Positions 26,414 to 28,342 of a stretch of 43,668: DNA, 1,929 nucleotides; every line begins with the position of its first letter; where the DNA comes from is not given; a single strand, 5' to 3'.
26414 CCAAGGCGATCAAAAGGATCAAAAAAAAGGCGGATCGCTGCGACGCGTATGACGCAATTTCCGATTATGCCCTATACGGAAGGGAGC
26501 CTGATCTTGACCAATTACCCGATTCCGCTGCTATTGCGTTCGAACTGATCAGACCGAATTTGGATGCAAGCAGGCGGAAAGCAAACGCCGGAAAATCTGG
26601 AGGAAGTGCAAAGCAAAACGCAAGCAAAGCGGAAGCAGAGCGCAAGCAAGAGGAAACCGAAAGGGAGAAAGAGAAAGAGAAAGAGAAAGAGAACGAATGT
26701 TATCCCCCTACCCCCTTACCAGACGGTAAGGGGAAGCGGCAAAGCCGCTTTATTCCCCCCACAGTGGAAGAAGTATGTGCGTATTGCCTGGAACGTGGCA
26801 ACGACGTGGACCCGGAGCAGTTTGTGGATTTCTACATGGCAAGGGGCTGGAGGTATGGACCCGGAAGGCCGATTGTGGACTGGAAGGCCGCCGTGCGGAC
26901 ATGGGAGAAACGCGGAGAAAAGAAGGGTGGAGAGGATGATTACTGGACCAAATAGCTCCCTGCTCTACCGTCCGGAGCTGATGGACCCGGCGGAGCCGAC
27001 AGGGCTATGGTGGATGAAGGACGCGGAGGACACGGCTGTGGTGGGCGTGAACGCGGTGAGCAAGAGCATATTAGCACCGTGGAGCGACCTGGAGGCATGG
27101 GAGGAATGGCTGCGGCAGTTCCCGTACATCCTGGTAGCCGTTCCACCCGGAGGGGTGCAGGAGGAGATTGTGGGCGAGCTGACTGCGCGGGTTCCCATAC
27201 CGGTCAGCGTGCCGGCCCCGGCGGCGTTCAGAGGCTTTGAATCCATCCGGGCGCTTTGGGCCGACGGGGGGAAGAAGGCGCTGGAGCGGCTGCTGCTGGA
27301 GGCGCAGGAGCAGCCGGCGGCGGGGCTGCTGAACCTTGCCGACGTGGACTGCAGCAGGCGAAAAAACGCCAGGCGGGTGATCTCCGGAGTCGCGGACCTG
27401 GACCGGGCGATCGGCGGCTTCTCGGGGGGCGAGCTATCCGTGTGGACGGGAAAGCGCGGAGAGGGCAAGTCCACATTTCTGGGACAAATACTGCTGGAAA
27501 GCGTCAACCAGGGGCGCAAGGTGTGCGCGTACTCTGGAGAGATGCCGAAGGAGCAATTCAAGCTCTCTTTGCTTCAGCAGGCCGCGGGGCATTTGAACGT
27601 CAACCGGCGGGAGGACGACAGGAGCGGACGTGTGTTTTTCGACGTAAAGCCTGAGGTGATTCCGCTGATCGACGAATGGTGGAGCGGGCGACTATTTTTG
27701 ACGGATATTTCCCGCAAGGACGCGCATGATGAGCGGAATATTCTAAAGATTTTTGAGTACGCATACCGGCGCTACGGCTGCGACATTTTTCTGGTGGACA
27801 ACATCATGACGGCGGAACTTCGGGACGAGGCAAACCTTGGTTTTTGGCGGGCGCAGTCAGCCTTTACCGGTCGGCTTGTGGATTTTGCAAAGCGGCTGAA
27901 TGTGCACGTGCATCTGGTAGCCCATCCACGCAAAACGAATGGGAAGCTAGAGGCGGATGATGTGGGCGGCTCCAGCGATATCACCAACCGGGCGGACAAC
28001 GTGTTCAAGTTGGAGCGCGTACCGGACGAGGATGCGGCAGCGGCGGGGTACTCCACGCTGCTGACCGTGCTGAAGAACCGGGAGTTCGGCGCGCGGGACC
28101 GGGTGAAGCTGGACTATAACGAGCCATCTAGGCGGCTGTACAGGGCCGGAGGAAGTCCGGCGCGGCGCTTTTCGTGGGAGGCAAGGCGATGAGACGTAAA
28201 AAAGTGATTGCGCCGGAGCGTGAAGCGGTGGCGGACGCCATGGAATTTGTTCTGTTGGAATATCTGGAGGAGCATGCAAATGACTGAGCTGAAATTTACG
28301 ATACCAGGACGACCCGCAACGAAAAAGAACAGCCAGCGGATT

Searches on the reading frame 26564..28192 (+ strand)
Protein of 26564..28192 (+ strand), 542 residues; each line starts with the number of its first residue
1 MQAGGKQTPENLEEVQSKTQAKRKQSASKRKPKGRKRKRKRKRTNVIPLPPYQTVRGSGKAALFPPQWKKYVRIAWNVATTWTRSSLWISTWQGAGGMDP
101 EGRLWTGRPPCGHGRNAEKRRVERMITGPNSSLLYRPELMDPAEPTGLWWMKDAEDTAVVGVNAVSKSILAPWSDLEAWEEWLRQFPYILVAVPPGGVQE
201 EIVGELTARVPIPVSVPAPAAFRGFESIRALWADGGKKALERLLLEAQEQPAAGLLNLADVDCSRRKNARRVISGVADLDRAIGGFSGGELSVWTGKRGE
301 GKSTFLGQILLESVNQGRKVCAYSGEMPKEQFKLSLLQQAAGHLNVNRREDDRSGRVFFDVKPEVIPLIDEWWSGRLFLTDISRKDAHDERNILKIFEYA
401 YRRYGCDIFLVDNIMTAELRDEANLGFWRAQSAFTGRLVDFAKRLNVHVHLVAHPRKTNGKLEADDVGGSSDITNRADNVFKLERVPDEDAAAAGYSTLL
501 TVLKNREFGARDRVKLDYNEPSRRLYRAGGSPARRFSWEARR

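Call 14: search_protein_families(library=phrogs, proteins=[window:26564-28192:+], max_evalue=0.00001)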
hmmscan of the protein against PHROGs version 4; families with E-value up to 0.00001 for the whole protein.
window:26564-28192:+ (542 aa): 3 families
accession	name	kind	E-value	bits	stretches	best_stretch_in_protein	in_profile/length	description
phrog_239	-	DNA, RNA and nucleotide metabolism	7.4e-45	155.1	1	234-531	298-602/801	DNA primase/helicase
phrog_19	-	DNA, RNA and nucleotide metabolism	1.4e-27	97.9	1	269-507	332-560/621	DnaB-like replicative helicase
phrog_5482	-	unknown function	1.2e-26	94.2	1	286-528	49-299/341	-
